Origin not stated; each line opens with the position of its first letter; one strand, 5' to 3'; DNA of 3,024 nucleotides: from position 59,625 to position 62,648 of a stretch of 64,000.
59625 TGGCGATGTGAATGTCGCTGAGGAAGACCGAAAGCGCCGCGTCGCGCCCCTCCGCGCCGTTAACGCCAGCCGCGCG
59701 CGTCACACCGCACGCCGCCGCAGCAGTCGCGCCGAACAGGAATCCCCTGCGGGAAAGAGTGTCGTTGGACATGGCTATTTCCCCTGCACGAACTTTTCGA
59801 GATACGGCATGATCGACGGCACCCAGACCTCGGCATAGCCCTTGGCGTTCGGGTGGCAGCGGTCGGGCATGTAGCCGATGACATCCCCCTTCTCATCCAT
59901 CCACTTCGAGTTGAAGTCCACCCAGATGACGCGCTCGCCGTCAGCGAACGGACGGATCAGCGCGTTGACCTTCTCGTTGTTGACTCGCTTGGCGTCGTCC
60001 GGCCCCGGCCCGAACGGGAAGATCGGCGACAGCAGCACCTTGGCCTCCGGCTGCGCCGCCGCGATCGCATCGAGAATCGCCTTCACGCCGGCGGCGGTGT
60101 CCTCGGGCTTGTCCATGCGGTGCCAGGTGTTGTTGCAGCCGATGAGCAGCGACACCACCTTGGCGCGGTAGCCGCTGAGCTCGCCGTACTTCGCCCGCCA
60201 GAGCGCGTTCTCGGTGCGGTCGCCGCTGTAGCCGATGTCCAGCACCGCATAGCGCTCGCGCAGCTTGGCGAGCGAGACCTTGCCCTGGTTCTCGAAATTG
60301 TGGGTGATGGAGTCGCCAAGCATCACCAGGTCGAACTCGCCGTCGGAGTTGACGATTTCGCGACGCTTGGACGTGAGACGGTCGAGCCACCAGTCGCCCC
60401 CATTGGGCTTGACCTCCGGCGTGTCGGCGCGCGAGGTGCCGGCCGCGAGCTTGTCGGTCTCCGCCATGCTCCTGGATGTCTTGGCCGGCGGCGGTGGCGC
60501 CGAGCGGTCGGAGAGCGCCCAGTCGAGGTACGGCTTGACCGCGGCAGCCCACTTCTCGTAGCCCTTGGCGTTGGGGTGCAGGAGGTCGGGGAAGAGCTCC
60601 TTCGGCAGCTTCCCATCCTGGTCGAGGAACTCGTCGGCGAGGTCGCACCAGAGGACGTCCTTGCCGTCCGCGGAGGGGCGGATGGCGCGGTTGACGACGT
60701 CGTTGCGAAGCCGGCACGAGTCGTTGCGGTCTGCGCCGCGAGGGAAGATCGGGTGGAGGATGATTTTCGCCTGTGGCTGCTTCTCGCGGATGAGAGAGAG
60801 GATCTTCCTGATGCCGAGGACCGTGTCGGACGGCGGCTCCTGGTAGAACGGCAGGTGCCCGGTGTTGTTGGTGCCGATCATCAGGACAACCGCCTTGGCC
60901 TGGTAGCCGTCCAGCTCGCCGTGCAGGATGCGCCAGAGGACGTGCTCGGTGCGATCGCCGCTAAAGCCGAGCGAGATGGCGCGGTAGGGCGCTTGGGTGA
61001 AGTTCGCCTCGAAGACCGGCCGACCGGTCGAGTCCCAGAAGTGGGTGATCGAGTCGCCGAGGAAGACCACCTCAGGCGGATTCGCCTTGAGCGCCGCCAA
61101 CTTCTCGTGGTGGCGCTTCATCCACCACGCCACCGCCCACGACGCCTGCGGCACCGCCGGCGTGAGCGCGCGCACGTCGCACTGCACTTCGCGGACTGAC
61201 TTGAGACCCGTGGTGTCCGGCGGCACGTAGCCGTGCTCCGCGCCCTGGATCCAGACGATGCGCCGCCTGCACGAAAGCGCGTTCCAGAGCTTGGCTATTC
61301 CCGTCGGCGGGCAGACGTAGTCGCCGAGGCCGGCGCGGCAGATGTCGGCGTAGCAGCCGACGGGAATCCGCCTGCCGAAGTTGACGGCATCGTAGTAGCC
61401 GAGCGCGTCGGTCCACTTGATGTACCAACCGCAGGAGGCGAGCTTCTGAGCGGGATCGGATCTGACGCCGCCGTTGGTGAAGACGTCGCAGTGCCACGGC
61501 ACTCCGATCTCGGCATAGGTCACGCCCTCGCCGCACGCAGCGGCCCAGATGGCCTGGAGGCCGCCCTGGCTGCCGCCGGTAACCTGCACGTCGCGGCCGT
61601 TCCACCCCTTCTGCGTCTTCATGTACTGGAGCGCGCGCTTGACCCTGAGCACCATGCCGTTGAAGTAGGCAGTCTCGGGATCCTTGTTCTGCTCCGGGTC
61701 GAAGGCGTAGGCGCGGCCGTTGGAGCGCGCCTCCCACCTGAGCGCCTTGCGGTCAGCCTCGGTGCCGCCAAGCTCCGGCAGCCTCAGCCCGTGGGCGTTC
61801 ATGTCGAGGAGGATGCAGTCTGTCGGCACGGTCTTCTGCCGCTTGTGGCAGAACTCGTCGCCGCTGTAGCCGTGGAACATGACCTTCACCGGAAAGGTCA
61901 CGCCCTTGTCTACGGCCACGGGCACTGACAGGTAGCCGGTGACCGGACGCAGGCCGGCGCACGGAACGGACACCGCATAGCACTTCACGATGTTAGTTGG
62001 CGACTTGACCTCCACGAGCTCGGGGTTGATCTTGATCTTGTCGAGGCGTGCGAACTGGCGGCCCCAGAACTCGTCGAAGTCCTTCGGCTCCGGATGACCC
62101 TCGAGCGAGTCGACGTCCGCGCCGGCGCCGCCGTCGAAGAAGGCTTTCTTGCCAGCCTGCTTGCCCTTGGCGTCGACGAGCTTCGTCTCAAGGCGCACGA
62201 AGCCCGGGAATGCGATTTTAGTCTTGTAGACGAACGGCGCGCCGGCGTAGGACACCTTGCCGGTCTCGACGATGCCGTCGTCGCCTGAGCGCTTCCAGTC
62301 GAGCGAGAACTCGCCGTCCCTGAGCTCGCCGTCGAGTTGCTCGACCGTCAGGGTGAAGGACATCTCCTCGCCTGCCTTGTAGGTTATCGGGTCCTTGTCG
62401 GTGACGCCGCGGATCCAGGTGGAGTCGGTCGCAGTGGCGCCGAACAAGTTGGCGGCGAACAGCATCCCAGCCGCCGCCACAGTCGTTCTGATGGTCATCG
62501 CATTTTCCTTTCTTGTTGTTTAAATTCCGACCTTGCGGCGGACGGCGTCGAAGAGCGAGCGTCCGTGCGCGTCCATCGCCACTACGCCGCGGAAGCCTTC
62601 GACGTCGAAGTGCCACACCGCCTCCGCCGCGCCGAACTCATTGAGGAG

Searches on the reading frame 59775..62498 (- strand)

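Call 92: search_protein_families(library=pfam, proteins=[window:59775-62498:-], max_evalue=0.0001)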
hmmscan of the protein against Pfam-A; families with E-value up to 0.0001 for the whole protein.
window:59775-62498:- (907 aa): 3 families
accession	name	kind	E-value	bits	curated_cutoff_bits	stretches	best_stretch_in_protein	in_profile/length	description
PF13472.12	Lipase_GDSL_2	-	4.8e-58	197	32.9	2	479-648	1-177/178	GDSL-like Lipase/Acylhydrolase family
PF05448.18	AXE1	-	2.5e-22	79.5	21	1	135-426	18-307/321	Acetyl xylan esterase (AXE1)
PF00657.28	Lipase_GDSL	-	2.7e-15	57.5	23.6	2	477-654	1-208/208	GDSL-like Lipase/Acylhydrolase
